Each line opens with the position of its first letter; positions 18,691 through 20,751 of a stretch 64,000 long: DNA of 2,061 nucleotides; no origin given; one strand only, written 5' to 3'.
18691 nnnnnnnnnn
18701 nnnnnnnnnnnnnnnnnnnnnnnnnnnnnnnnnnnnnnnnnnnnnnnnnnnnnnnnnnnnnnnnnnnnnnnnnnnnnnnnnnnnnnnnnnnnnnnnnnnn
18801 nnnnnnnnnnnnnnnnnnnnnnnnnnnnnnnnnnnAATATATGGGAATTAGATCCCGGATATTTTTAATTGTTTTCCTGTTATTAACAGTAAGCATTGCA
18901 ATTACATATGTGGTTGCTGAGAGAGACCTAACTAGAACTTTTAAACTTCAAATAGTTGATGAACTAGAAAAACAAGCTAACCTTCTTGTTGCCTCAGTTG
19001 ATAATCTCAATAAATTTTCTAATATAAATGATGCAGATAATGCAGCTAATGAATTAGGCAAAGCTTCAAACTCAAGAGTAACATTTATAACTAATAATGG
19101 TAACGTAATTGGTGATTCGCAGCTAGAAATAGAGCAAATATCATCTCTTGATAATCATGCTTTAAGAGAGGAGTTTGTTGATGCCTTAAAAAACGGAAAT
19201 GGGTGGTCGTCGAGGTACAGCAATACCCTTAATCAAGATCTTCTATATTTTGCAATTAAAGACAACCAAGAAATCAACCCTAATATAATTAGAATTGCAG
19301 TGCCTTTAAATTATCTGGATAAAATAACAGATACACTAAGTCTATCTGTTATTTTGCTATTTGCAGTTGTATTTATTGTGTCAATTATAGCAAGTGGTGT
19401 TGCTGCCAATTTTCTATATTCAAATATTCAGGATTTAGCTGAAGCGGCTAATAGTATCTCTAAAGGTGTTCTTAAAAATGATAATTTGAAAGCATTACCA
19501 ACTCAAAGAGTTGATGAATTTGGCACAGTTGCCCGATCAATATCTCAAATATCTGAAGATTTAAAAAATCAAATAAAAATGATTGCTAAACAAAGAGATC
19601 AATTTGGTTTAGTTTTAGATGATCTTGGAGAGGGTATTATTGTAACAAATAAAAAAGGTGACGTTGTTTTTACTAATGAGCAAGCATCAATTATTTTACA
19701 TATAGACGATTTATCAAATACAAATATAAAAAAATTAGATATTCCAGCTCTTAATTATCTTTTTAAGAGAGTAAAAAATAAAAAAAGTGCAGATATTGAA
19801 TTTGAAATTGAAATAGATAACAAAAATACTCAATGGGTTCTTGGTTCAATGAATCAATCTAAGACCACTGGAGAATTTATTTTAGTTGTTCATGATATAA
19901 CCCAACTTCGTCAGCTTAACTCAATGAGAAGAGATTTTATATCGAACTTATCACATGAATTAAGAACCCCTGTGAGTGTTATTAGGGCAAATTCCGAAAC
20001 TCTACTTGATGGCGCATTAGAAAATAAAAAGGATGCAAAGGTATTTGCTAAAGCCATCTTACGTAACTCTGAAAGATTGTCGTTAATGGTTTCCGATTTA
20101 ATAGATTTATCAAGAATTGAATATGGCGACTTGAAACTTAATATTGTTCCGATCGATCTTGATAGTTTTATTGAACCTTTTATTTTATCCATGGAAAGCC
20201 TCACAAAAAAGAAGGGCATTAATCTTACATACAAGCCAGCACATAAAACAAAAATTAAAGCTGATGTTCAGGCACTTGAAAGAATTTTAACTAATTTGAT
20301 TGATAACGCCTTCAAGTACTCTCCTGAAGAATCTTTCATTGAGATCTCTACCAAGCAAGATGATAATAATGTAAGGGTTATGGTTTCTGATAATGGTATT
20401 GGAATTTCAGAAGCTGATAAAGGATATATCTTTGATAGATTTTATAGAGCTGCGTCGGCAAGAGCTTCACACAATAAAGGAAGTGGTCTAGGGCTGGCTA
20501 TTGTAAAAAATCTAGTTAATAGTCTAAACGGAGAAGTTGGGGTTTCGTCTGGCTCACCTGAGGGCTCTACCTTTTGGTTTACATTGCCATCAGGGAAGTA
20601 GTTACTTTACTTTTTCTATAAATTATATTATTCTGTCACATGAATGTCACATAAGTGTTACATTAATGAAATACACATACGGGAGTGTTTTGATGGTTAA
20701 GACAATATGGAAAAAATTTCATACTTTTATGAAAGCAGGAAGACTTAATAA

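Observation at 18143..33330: Phosphate supercluster: phoBR - Pho box - gspC-M - ppx/ppk2 - pitA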

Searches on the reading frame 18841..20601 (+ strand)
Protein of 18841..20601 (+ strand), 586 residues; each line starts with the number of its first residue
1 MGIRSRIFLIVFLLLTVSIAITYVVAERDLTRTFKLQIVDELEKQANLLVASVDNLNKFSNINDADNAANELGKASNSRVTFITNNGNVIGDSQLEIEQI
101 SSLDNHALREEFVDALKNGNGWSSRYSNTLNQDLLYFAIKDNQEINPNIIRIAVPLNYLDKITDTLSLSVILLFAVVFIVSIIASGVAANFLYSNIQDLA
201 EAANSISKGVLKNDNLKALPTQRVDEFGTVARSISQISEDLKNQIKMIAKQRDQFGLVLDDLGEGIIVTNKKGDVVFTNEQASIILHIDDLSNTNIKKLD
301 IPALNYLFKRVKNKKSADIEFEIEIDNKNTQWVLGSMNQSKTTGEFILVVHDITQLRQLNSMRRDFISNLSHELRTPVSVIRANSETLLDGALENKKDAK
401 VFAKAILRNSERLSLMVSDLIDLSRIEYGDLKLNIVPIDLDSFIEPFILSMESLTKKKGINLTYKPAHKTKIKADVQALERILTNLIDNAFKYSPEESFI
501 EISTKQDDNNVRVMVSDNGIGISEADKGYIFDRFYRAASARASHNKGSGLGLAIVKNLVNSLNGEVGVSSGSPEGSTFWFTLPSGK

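Call 3: search_protein_families(library=pfam, proteins=[window:18841-20601:+])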
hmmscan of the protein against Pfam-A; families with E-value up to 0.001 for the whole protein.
window:18841-20601:+ (586 aa): 7 families
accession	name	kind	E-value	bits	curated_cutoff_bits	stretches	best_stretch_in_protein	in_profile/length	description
PF02518.31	HATPase_c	-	1.7e-28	99.7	26.4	1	475-584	2-109/111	Histidine kinase-, DNA gyrase B-, and HSP90-like ATPase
PF00512.31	HisKA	-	3e-18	66.1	26.9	1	362-429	1-66/66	His Kinase A (phospho-acceptor) domain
PF16736.11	sCache_like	-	8.2e-05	23.3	27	1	38-139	7-100/117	Single Cache-like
PF13581.12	HATPase_c_2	-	9e-05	22.9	27.4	1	478-566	35-114/127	Histidine kinase-like ATPase domain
PF13589.12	HATPase_c_3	-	0.00078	19.9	25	0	479-538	3-60/137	Histidine kinase-, DNA gyrase B-, and HSP90-like ATPase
PF00672.30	HAMP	-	0.00082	20.1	25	0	196-241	10-51/53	HAMP domain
PF13426.13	PAS_9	-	0.00086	20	27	0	264-355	2-103/103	PAS domain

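Call 5: search_protein_families(library=ncbifam, proteins=[window:18841-20601:+], max_evalue=0.01)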
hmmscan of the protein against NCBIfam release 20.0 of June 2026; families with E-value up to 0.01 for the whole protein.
window:18841-20601:+ (586 aa): 88 families (the best 25 are shown)
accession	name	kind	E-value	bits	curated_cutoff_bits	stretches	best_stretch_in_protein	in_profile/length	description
NF046044.1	PnpS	equivalog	5.7e-93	312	400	1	204-583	6-390/390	two-component system histidine kinase PnpS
NF033092.0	HK_WalK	equivalog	7e-83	279.2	725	1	3-583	5-593/594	cell wall metabolism sensor histidine kinase WalK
TIGR02966.1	phoR_proteo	equivalog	7.1e-71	238.9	334.2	1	250-581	3-332/333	phosphate regulon sensor histidine kinase PhoR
NF053855.1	HisKinPhoRBctds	equivalog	2e-58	198.2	500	1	4-582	4-581/583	two-component system sensor histidine kinase PhoR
NF047874.1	MASE3_PAS_HK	subfamily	1e-57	196.4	560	1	136-584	163-625/655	MASE3 domain-containing sensor histidine kinase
NF040691.1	MtrAB_MtrB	equivalog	1.2e-52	179.6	450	1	351-584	259-492/507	MtrAB system histidine kinase MtrB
NF033093.1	HK_VicK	exception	3.5e-50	171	680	1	167-584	11-435/448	cell wall metabolism sensor histidine kinase VicK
NF041735.1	hist_kin_RppB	equivalog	8.1e-49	166.6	400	1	364-583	217-438/438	two-component system sensor histidine kinase RppB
NF008235.0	PRK11006.1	equivalog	8.9e-48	163.2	390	1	166-584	10-423/431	phosphate regulon sensor histidine kinase PhoR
NF008312.0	PRK11100.1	equivalog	2.5e-47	161.8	356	1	365-583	258-473/477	two-component system sensor histidine kinase CreC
TIGR01386.1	cztS_silS_copS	subfamily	2.3e-46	158.7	292.55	1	364-583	242-457/457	heavy metal sensor histidine kinase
NF045911.1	TCSHisKinNblS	equivalog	1.7e-45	155.5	1000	1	171-582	184-618/621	two-component system sensor histidine kinase NblS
TIGR02956.1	TMAO_torS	equivalog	3.1e-43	148.1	676.5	1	361-583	462-681/967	TMAO reductase system sensor histidine kinase/response regulator TorS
NF012163.2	BaeS_SmeS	equivalog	1e-42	146.7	500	1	355-569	232-443/457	sensor histidine kinase efflux regulator BaeS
NF041947.1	LuxQ_Vibrio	equivalog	1e-42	146.1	1200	1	166-583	269-695/843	quorum-sensing autoinducer 2 sensor kinase/phosphatase LuxQ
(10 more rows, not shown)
